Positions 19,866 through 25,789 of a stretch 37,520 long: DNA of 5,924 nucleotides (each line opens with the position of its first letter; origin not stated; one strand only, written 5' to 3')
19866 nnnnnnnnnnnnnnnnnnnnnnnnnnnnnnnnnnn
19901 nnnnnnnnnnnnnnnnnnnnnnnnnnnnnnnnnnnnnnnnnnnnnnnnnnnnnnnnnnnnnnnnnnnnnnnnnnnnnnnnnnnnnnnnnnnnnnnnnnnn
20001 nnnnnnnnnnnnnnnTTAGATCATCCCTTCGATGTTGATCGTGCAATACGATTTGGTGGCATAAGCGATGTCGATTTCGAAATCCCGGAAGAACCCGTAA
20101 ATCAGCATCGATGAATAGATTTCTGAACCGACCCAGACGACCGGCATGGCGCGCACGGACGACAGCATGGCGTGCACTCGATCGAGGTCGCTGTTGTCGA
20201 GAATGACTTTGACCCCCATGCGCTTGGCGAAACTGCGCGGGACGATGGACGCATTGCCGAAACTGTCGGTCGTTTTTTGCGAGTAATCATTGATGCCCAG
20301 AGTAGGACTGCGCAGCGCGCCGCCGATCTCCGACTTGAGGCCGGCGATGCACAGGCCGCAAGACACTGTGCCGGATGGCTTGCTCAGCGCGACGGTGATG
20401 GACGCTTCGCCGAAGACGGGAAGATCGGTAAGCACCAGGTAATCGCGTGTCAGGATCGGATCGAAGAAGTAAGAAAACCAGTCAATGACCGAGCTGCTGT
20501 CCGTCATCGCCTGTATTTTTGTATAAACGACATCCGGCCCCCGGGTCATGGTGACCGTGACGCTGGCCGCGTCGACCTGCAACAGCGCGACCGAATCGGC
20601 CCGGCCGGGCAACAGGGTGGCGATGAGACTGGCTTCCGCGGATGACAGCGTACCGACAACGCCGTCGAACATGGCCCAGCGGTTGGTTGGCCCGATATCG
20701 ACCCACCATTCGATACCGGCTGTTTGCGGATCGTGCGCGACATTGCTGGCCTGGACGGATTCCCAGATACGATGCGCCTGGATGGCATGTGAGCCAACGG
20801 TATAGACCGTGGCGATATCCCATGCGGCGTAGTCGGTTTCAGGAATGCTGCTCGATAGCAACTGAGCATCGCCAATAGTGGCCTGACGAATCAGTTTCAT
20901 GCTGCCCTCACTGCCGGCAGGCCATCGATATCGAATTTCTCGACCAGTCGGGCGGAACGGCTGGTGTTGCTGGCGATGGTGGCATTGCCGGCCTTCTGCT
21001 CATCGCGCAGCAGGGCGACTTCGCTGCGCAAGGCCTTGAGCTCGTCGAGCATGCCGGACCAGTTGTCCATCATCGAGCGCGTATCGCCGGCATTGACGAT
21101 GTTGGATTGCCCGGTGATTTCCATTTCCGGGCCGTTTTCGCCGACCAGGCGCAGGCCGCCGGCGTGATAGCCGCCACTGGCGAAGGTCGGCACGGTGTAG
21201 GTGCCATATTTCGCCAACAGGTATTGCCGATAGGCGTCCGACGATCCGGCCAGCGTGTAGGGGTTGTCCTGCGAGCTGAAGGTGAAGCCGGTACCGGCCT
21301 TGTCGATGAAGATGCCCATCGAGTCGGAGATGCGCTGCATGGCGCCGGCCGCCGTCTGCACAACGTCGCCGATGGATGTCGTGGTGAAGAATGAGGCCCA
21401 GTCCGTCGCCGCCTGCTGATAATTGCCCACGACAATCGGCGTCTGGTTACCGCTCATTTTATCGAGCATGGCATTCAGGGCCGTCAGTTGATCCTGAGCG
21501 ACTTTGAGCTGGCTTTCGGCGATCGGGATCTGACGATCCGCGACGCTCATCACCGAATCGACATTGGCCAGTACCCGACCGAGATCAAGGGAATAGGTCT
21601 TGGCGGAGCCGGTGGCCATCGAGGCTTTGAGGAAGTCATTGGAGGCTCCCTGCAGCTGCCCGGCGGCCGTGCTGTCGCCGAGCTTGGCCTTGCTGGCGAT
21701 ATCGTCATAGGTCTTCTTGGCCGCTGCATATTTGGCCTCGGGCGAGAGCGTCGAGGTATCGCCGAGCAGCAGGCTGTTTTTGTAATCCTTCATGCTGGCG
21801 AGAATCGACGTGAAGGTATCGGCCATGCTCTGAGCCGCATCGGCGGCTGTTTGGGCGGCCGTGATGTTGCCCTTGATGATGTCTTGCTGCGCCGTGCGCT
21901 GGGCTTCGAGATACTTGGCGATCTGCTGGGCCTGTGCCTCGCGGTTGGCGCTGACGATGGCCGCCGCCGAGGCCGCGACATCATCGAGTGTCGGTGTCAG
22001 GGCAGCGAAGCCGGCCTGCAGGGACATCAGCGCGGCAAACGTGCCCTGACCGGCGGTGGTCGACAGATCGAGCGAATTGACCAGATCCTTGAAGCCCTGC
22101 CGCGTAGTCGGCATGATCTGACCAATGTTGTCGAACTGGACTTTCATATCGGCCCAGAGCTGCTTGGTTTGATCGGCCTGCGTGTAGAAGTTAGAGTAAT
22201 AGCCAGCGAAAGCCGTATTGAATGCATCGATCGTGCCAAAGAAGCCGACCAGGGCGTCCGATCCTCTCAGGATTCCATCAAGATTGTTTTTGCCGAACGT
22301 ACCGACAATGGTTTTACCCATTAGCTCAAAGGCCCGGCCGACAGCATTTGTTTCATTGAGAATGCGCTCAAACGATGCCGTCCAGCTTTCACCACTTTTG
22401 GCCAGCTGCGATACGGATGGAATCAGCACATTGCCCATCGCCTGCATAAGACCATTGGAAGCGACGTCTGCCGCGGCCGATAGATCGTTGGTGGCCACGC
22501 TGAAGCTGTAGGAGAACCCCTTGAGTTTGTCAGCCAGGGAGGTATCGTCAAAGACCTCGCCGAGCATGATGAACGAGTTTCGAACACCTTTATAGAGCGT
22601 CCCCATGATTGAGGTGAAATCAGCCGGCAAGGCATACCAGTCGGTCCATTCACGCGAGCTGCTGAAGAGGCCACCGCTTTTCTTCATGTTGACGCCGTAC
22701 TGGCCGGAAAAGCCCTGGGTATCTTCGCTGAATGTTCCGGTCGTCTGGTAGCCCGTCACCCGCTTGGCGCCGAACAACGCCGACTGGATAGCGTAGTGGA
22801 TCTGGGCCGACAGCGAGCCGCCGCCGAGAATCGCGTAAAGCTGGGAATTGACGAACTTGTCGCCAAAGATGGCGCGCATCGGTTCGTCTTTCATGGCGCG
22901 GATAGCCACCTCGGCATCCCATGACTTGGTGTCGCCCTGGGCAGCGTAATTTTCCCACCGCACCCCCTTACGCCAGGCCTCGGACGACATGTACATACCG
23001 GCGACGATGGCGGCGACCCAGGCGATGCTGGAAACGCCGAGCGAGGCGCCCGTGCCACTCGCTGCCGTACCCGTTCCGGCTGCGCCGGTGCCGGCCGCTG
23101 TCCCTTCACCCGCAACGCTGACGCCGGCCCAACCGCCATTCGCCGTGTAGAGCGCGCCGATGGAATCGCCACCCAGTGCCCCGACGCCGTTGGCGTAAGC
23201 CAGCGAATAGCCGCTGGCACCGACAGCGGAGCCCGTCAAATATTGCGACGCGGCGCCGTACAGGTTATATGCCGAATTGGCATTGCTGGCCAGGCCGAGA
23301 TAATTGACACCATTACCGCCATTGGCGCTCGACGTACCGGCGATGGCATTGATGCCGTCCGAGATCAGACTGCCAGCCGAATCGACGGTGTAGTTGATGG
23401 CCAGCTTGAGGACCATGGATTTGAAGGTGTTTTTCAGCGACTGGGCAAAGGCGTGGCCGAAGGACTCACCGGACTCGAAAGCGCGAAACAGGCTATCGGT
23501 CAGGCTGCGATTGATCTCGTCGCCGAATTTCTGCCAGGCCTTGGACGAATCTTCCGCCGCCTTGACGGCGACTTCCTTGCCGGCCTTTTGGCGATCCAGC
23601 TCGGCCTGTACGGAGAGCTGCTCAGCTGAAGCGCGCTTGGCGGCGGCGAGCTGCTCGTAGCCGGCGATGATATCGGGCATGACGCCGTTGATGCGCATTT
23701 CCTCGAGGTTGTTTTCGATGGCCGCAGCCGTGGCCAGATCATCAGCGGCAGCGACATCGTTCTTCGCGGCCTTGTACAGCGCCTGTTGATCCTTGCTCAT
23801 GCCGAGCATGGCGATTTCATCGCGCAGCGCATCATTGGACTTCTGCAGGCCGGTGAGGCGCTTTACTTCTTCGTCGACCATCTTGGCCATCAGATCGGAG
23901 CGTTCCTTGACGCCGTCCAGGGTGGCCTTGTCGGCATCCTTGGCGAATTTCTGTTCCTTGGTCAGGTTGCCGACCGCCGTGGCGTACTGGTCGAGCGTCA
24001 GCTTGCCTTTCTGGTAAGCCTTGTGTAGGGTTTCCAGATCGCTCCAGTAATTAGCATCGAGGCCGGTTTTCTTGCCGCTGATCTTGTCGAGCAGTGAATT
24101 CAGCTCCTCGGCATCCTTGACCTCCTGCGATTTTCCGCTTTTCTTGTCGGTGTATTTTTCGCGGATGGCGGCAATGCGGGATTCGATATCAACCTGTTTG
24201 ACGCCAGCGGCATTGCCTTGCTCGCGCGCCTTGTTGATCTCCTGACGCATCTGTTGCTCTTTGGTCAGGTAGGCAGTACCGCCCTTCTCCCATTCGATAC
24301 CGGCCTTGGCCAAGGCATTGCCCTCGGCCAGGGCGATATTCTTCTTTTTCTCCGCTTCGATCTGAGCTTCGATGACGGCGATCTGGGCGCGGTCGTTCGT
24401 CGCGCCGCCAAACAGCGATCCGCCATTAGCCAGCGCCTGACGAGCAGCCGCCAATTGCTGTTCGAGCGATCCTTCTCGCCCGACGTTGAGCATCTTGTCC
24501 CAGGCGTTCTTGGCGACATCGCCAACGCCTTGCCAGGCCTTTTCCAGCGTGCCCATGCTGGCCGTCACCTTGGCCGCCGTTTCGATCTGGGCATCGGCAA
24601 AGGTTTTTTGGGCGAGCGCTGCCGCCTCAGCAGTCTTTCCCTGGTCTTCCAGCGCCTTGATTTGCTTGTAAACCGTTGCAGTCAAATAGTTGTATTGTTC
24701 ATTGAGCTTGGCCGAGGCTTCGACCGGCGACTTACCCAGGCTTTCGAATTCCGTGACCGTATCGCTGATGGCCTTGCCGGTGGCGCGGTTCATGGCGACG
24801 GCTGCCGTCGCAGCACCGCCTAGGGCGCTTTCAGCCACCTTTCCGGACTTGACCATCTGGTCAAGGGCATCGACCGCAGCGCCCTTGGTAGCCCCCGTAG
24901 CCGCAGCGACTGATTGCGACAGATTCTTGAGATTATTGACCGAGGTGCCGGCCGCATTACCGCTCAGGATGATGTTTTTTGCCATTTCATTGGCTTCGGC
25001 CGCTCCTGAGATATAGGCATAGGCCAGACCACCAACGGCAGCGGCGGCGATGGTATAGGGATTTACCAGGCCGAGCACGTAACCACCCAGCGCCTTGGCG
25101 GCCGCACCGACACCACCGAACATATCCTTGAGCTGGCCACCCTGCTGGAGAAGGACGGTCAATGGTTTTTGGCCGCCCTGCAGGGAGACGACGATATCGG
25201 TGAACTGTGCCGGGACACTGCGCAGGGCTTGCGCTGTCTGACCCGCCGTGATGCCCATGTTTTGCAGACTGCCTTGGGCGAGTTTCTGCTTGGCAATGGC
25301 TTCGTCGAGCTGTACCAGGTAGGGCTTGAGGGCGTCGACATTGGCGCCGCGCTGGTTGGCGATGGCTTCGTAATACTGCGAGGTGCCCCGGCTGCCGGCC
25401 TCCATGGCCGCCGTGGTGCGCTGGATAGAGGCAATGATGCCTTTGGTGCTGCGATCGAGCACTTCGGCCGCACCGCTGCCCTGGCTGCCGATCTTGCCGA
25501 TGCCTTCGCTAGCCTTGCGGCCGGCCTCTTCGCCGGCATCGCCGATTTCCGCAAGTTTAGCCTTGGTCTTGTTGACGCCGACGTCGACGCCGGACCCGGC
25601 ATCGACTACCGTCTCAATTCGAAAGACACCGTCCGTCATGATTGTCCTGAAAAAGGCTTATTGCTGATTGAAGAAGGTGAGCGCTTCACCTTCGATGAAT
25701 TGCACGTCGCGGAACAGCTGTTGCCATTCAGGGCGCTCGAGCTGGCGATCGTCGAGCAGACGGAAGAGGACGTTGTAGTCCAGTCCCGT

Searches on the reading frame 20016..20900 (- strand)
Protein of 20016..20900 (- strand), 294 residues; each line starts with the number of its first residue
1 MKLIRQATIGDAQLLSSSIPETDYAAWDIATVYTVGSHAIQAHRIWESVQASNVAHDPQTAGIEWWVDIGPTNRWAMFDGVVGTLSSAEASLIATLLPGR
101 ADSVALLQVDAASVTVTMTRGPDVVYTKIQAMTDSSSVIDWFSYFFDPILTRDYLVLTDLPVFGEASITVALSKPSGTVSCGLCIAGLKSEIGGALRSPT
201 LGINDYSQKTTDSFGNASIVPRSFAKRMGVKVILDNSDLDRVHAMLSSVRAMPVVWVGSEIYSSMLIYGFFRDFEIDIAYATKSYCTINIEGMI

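Call 43: search_protein_families(library=phrogs, proteins=[window:20016-20900:-], max_evalue=0.00001)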
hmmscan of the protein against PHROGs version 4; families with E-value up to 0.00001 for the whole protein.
window:20016-20900:- (294 aa): 2 families
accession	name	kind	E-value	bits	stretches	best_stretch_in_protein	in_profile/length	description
phrog_6278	-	unknown function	1.1e-72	245.8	1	1-294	1-306/306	-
phrog_34644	-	unknown function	1e-14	55.1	1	65-197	377-510/609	-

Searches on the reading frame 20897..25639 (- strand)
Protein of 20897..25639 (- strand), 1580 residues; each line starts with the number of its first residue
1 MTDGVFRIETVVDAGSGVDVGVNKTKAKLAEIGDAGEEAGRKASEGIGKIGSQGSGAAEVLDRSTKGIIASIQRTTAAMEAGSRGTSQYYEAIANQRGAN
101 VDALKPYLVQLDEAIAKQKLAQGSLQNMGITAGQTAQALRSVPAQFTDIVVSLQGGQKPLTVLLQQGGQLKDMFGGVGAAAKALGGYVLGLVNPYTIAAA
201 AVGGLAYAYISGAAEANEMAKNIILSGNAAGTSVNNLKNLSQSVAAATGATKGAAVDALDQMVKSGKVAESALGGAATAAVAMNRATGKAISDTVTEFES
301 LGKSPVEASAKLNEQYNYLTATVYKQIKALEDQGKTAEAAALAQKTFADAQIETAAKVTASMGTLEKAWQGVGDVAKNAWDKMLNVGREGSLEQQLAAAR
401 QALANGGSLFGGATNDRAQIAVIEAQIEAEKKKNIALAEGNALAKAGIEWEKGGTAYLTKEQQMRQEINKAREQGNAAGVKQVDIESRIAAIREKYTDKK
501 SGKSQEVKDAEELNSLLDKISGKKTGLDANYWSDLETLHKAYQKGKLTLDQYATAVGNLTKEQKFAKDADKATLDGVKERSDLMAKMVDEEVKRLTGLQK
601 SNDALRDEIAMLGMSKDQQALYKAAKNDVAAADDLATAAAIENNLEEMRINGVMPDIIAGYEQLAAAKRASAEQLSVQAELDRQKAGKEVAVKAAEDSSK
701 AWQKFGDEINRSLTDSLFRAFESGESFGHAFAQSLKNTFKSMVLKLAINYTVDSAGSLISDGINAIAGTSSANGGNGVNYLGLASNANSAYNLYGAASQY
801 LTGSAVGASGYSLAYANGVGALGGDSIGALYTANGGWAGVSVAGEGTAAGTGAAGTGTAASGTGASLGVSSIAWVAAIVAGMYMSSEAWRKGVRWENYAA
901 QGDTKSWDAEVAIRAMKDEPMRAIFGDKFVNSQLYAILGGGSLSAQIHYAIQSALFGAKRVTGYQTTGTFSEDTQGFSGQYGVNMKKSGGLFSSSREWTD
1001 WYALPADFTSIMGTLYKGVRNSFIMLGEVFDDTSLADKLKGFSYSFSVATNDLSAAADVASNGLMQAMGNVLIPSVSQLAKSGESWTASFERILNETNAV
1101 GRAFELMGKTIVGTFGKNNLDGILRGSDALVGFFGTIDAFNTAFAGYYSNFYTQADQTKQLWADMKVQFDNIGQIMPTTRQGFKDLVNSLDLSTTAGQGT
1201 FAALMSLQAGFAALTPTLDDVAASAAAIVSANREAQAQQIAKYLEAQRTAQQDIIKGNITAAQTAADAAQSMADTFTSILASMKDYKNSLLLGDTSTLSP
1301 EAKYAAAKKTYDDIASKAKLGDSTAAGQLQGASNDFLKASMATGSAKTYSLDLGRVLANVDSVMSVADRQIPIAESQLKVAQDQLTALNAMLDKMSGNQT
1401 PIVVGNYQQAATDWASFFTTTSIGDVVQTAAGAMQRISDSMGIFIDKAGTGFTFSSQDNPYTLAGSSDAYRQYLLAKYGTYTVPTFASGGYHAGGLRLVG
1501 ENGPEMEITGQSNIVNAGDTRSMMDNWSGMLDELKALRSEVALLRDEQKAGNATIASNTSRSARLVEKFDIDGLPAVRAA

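Call 43: search_protein_families(library=phrogs, proteins=[window:20897-25639:-], max_evalue=0.00001)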
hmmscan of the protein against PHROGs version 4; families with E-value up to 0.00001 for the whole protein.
window:20897-25639:- (1580 aa): 10 families
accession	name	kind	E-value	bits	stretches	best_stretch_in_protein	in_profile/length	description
phrog_24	-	tail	2.9e-118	397.6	1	77-776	179-937/1151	tail length tape measure protein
phrog_25966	-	tail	1e-113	382.3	2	75-511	6-457/1651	tail length tape measure protein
phrog_3827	-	tail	2.9e-52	179.1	1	115-320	191-388/393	tail length tape measure protein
phrog_4498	-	tail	1e-41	144.2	1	112-429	45-359/381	tail length tape measure protein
phrog_20739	-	tail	2.5e-32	113.4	1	198-404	74-279/336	tail length tape measure protein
phrog_5918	-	unknown function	1.4e-23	84.5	1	199-348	298-446/448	-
phrog_19487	-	tail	1.5e-15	57.6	2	22-211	27-213/1147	tail length tape measure protein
phrog_9745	-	unknown function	7e-15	55.9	1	113-178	46-108/120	-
phrog_7740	-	tail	7.6e-13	47.7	1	1067-1246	1220-1397/2151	tail length tape measure protein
phrog_1538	-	tail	8.5e-07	29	1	17-882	18-699/811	tail length tape measure protein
